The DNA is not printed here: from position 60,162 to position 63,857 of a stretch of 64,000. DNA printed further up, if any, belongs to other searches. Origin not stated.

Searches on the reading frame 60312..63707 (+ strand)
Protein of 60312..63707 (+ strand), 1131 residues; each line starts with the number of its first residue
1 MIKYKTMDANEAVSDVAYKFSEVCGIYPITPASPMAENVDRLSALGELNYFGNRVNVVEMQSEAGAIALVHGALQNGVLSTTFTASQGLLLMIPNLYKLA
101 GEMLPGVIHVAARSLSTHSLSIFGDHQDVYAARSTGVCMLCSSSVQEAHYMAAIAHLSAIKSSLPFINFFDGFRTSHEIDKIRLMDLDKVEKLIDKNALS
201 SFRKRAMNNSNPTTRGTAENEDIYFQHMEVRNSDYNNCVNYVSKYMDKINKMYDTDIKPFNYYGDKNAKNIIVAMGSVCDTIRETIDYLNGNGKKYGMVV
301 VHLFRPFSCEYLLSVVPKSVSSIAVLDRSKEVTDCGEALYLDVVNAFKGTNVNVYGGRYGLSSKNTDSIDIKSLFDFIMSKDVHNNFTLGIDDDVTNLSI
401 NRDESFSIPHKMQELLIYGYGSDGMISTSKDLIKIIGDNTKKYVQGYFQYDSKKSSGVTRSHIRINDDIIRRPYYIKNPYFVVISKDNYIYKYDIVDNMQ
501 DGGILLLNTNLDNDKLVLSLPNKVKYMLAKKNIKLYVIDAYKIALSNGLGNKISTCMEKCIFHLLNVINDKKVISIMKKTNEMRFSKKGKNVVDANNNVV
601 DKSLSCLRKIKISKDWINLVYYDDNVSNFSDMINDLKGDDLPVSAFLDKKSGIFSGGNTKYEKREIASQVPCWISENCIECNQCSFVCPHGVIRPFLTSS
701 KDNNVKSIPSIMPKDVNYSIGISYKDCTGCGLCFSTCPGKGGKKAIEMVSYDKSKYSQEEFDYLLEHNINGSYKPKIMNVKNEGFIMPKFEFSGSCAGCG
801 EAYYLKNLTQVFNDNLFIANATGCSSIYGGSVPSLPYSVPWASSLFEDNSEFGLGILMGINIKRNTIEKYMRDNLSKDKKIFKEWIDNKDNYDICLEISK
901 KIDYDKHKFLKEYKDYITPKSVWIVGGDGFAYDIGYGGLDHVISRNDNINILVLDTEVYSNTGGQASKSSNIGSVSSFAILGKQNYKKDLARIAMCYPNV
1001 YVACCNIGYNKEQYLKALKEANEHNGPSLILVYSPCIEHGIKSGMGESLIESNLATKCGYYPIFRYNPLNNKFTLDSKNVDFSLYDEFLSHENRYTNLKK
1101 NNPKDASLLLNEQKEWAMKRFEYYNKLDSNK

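Call 37: search_protein_families(library=pfam, proteins=[window:60312-63707:+], max_evalue=0.01)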
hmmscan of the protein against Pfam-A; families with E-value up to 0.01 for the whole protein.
window:60312-63707:+ (1131 aa): 15 families
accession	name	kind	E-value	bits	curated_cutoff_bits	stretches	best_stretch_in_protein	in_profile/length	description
PF01855.24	POR_N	-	8.6e-76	255.1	27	1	16-246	2-230/231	Pyruvate flavodoxin/ferredoxin oxidoreductase, thiamine diP-bdg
PF01558.24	POR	-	3.1e-23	83.2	27.4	1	421-602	1-170/173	Pyruvate ferredoxin/flavodoxin oxidoreductase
PF17147.9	PFOR_II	-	8.2e-12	45.8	27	1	268-357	1-91/102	Pyruvate:ferredoxin oxidoreductase core domain II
PF02775.26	TPP_enzyme_C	-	1.5e-09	38.3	21.9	1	920-1030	47-149/151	Thiamine pyrophosphate enzyme, C-terminal TPP binding domain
PF10371.14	EKR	-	6.1e-09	36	27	1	626-667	16-55/55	Domain of unknown function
PF12838.12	Fer4_7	-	9.8e-08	32.8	27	1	677-738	1-49/52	4Fe-4S dicluster domain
PF13187.11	Fer4_9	-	2.3e-06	28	27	1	677-739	1-49/52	4Fe-4S dicluster domain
PF13183.11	Fer4_8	-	5.1e-06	27.4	27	1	676-738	3-65/68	4Fe-4S dicluster domain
PF13484.11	Fer4_16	-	5.6e-06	27.5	30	1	677-738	1-64/66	4Fe-4S double cluster binding domain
PF13237.11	Fer4_10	-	5.9e-06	26.6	25.5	2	676-738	7-53/53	4Fe-4S dicluster domain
PF14697.11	Fer4_21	-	3.6e-05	24.2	35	1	676-739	6-53/59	4Fe-4S dicluster domain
PF13534.11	Fer4_17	-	0.0002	22.3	22.2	0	676-692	44-60/61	4Fe-4S dicluster domain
PF12797.12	Fer4_2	-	0.0004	20.6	24.5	0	724-738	7-21/22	4Fe-4S binding domain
PF00037.32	Fer4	-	0.0004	20.5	21.1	2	673-694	3-24/24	4Fe-4S binding domain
PF12837.12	Fer4_6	-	0.0011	19.2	25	0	673-693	4-24/24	4Fe-4S binding domain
